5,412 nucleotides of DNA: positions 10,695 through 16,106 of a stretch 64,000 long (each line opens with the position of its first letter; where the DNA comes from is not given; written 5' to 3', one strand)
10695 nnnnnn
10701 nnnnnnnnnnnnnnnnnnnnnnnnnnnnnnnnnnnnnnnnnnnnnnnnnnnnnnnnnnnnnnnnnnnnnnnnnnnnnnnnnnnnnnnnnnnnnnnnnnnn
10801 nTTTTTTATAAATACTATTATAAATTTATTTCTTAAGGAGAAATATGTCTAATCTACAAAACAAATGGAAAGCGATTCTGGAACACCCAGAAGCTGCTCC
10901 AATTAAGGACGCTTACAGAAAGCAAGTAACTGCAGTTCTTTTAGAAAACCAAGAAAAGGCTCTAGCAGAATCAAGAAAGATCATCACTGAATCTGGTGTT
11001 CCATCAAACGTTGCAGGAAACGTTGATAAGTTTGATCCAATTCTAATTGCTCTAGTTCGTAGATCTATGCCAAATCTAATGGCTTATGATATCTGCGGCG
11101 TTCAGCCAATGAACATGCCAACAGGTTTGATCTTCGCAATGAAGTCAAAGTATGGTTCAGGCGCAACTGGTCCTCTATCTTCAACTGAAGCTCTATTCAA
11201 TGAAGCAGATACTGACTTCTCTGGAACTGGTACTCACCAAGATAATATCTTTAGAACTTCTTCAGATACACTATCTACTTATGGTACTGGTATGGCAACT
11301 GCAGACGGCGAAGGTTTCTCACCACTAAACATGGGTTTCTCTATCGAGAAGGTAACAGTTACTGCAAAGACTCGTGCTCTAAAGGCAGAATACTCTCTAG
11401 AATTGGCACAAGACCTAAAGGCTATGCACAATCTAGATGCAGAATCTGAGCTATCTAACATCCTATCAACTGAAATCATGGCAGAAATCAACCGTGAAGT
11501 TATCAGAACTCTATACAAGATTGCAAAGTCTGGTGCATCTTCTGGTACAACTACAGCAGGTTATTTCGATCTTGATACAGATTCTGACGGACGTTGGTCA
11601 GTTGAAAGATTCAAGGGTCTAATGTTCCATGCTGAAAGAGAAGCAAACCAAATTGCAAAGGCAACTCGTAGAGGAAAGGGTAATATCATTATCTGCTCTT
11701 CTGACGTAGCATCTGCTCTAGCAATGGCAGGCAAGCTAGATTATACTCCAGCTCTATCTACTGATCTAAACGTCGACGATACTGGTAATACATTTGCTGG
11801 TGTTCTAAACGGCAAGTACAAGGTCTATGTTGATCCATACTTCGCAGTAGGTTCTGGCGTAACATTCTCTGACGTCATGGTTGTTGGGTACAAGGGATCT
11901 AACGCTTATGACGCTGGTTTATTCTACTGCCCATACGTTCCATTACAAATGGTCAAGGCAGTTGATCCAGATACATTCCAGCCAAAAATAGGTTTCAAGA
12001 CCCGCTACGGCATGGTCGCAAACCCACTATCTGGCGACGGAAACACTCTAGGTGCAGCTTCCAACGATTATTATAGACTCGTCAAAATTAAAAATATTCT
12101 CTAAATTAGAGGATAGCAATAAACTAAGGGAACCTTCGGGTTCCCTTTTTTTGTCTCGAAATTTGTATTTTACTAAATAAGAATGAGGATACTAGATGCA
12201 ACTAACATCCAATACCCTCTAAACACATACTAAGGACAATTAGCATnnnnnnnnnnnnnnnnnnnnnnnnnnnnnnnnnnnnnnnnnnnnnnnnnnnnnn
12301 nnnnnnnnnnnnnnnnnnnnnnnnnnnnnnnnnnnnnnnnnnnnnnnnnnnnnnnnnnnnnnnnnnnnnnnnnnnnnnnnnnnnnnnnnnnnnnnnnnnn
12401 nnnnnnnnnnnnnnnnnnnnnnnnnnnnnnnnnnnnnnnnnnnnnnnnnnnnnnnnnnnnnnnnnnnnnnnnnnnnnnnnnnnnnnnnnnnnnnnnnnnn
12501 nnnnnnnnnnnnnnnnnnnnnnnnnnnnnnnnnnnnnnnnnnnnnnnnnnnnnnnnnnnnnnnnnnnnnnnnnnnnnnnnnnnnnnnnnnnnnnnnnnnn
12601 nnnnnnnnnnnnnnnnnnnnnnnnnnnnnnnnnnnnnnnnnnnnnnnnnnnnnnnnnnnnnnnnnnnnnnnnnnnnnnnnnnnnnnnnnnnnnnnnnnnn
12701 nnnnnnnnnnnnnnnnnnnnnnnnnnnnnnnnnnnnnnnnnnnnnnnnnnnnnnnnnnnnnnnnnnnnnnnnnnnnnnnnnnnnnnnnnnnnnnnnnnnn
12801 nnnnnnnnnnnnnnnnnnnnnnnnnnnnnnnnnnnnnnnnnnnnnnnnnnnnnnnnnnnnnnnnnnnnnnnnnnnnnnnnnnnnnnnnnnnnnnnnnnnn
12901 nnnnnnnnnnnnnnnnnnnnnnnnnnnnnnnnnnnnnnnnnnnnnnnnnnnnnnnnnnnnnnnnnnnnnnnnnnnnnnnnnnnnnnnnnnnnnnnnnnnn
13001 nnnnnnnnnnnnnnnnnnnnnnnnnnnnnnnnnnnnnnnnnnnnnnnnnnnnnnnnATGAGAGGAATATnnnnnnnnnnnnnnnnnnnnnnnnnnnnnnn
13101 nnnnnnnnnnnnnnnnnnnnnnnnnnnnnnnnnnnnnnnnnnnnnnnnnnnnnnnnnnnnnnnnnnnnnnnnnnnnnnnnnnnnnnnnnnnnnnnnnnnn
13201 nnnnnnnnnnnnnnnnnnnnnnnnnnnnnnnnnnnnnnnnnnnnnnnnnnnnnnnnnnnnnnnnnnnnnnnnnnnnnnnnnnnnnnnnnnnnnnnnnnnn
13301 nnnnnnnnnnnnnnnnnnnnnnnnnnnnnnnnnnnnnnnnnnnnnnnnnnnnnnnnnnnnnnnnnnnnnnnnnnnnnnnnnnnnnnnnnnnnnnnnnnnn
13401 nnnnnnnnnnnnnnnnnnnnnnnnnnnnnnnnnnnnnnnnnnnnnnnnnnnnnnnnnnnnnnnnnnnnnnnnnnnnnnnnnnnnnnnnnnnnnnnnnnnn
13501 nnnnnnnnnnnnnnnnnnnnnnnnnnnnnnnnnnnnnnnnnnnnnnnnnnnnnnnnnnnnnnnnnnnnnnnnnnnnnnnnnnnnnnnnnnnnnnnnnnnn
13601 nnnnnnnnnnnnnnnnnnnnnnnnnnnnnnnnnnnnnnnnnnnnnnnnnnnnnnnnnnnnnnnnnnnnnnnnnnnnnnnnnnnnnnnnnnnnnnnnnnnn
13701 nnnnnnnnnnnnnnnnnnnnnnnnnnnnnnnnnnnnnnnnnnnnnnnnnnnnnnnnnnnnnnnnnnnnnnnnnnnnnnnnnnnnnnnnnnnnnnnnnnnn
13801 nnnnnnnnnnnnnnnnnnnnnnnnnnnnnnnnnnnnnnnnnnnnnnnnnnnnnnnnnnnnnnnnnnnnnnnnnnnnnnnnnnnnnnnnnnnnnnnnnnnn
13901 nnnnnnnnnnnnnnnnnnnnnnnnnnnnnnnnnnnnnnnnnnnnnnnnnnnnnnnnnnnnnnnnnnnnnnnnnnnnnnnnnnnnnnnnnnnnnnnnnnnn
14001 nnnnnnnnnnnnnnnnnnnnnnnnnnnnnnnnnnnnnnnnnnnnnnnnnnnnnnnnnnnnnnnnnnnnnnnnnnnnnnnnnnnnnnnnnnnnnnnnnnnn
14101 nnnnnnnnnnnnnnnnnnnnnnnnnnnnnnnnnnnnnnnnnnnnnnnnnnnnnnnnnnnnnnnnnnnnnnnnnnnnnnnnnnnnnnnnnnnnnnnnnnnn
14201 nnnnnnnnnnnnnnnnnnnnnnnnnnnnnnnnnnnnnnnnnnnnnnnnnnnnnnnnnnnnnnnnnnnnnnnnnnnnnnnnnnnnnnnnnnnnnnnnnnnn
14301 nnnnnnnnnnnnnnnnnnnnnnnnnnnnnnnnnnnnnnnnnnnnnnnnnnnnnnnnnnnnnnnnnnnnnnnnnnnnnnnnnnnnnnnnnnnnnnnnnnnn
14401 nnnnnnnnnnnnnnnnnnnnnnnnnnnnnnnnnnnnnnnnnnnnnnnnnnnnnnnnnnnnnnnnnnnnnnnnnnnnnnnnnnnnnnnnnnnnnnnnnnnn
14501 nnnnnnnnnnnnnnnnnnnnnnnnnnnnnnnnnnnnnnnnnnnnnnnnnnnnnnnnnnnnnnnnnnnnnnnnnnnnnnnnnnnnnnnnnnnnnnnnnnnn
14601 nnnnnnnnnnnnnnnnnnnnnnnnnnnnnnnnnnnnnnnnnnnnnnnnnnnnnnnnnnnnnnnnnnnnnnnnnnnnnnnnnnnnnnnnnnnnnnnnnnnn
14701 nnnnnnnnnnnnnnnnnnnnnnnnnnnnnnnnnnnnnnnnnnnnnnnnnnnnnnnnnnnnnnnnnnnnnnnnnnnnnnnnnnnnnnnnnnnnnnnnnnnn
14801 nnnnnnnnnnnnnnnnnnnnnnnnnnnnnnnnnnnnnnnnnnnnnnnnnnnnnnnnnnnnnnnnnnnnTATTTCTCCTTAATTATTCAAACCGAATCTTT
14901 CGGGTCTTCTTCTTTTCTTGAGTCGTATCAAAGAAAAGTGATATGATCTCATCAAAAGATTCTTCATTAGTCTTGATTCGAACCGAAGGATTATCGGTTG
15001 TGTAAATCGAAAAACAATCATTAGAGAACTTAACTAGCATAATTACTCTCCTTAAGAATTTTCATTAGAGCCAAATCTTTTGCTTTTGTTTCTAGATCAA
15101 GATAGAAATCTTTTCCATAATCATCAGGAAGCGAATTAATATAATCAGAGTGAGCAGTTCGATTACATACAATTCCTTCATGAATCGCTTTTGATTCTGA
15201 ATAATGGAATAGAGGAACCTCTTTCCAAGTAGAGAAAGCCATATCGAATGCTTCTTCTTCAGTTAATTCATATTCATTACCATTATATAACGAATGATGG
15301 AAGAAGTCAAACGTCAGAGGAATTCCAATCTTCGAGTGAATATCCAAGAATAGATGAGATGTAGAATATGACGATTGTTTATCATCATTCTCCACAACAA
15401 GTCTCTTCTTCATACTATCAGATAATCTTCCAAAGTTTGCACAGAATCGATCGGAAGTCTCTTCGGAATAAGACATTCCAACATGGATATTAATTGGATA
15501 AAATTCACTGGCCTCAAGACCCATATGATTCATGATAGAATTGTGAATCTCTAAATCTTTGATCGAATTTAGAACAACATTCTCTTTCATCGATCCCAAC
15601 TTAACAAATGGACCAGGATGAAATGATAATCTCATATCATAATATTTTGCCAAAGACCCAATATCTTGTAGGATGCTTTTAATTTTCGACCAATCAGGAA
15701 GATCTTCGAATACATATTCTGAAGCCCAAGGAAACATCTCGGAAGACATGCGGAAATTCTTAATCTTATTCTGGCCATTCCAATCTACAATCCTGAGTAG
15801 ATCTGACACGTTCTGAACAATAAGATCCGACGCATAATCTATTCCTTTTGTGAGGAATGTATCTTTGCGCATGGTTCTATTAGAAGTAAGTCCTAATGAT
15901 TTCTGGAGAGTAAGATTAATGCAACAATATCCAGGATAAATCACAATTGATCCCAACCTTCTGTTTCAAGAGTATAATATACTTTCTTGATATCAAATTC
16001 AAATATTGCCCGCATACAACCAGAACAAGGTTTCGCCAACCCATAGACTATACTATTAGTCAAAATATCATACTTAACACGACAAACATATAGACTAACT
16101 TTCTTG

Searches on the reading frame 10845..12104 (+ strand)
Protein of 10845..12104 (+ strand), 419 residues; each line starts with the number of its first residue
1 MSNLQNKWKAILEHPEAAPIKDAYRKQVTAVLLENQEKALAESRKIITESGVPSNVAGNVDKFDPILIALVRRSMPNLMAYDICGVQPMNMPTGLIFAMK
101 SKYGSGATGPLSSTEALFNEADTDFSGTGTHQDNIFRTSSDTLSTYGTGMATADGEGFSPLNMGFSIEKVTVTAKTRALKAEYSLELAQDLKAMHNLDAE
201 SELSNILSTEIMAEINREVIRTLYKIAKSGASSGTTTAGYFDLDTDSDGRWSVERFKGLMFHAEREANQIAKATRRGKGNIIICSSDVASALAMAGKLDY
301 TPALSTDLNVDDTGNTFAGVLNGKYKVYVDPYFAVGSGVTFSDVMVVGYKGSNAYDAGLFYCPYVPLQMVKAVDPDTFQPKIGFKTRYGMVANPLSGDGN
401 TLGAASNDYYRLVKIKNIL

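Call 9: search_protein_families(library=phrogs, proteins=[window:10845-12104:+], max_evalue=0.00001)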
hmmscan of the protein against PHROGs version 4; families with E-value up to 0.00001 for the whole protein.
window:10845-12104:+ (419 aa): 2 families
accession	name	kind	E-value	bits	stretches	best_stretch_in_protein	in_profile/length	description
phrog_138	-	head and packaging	6.3e-155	517.6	1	3-418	5-443/444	major head protein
phrog_1014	-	unknown function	2.7e-06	27.2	1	163-379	322-529/567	-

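Call 18: search_dna_similar(query=window:10845-12104:+, collection=phages, mode=protein, max_rows=25)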
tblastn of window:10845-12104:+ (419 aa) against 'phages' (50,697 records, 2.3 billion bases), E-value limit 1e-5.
Records with a match: 2591; places in all: 4139; records where one place covers at least 80% of the query: 2548.
Best place of each record, by identity: 60-80% 7; <60% 2584.
By first word of the organism name: Escherichia 671; Synechococcus 389; Klebsiella 332; Salmonella 203; Vibrio 136; Shigella 89; Aeromonas 86; Acinetobacter 71; Cyanophage 61; Enterobacter 58; and 61 more.
By host as written in the record: - 464; Escherichia coli 282; Klebsiella pneumoniae 115; Synechococcus 107; Escherichia coli O157:H7 39; Synechococcus sp. 38; Salmonella enterica 29; Synechococcus sp. WH7803 28; and 575 more.
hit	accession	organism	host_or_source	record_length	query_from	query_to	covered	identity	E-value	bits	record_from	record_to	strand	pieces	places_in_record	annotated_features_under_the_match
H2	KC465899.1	Pelagibacter phage HTVC008M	Candidatus Pelagibacter ubique HTCC1062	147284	3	419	100%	62.9%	1e-168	529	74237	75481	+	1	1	major capsid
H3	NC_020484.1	Pelagibacter phage HTVC008M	Candidatus Pelagibacter ubique HTCC1062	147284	3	419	100%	62.9%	1e-168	529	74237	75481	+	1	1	major head protein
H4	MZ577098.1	Methylophilales phage Melnitz-3 EXVC039M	Methylophilales_sp._H5P1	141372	3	419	100%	61.9%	3e-165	520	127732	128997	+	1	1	major capsid protein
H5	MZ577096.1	Methylophilales phage Melnitz-2 EXVC040M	Methylophilales_sp._H5P1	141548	3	419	100%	61.9%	3e-165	520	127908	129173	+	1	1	major capsid protein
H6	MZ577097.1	Methylophilales phage Melnitz EXVC044M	Methylophilales_sp._H5P1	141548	3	419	100%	61.9%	3e-165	520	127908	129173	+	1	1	major capsid protein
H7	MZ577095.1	Methylophilales phage Melnitz-1 EXVC043M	Methylophilales_sp._H5P1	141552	3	419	100%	61.9%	3e-165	520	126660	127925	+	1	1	hypothetical protein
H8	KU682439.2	Stenotrophomonas phage vB_SmaS-DLP_6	Stenotrophomonas maltophilia D1571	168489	4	419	99%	60.2%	2e-155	491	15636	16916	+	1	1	precursor of major head subunit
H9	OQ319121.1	Synechococcus phage S-BM3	Synechococcus sp. WH 7803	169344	3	419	100%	59.4%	2e-159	503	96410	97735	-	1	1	precursor of major head subunit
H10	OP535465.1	Synechococcus phage S-CREM1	Synechococcus sp. CB0101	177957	4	419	99%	59.3%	3e-158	499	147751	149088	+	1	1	major capsid protein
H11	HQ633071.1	Synechococcus phage S-SKS1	Synechococcus sp. WH7803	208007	3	419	100%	58.6%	2e-162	511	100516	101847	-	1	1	major capsid protein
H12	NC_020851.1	Synechococcus phage S-SKS1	Synechococcus sp. WH7803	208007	3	419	100%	58.6%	2e-162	511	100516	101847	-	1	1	major head protein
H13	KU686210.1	Synechococcus phage S-WAM1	Synechococcus sp.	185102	3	419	100%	58.6%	3e-154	488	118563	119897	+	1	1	major capsid protein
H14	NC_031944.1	Synechococcus phage S-WAM1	Synechococcus sp.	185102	3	419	100%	58.6%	3e-154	488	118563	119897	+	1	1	major head protein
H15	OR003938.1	Synechococcus phage DSL-LC03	Synechococcus sp.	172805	3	419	100%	58.6%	5e-161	507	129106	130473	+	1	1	major capsid protein | hypothetical protein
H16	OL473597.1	Synechococcus phage S-SZBM1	Synechococcus sp. CB0101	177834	3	419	100%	58.5%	5e-157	496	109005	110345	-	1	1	major capsid protein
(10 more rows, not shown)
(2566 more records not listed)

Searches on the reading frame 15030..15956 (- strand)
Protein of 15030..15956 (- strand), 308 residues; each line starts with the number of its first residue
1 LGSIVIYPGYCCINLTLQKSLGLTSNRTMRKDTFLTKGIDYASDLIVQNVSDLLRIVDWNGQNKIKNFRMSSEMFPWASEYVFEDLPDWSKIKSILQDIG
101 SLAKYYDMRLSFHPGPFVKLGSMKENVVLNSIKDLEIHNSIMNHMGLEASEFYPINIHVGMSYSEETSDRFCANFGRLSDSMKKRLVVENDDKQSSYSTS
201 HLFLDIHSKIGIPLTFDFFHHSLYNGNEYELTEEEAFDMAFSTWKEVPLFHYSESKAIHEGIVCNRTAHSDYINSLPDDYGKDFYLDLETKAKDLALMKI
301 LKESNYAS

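Call 55: search_protein_families(library=pfam, proteins=[window:15030-15956:-], max_evalue=0.01)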
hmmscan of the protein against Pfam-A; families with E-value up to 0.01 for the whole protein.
window:15030-15956:- (308 aa): 1 family
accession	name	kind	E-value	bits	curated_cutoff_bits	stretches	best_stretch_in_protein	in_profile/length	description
PF03851.20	UvdE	-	1.6e-52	178.9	24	1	9-278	2-273/275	UV-endonuclease UvdE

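Call 104: find_homologous_proteins(query=window:15030-15956:-, max_evalue=1e-15)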
Query window:15030-15956:- (308 aa): 3928 proteins with E <= 1e-15 among 4772 candidates; the best 120 are listed.
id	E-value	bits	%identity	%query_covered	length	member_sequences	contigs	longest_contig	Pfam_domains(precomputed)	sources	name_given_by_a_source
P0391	6.4e-198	674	97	99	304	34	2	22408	PF03851.21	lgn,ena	-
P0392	5.0e-181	619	87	99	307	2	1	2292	PF03851.21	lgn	-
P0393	2.9e-167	574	83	97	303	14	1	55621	PF03851.21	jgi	jgi:UV DNA damage endonuclease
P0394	2.2e-163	561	80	98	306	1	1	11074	PF03851.21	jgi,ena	jgi:UV DNA damage endonuclease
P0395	1.9e-158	545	78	99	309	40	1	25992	PF01261.31,PF03851.21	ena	-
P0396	2.7e-157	541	78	98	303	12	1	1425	PF03851.21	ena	-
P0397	2.7e-155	534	76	97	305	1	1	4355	PF01261.31,PF03851.21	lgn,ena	-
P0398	1.1e-151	522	71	98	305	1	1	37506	PF03851.21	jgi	jgi:UV DNA damage endonuclease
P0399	2.6e-143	495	72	96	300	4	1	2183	PF03851.21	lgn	-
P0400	1.6e-142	492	78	90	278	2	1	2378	PF03851.21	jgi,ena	-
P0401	1.4e-120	420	65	97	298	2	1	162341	PF03851.21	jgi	jgi:UV DNA damage endonuclease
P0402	4.4e-113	396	63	96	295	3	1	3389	PF03851.21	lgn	-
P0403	5.3e-113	395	60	96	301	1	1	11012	PF01261.31,PF03851.21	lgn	-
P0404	1.6e-111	391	61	94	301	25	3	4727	PF03851.21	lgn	-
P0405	1.1e-109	385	60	95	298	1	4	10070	PF03851.21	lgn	-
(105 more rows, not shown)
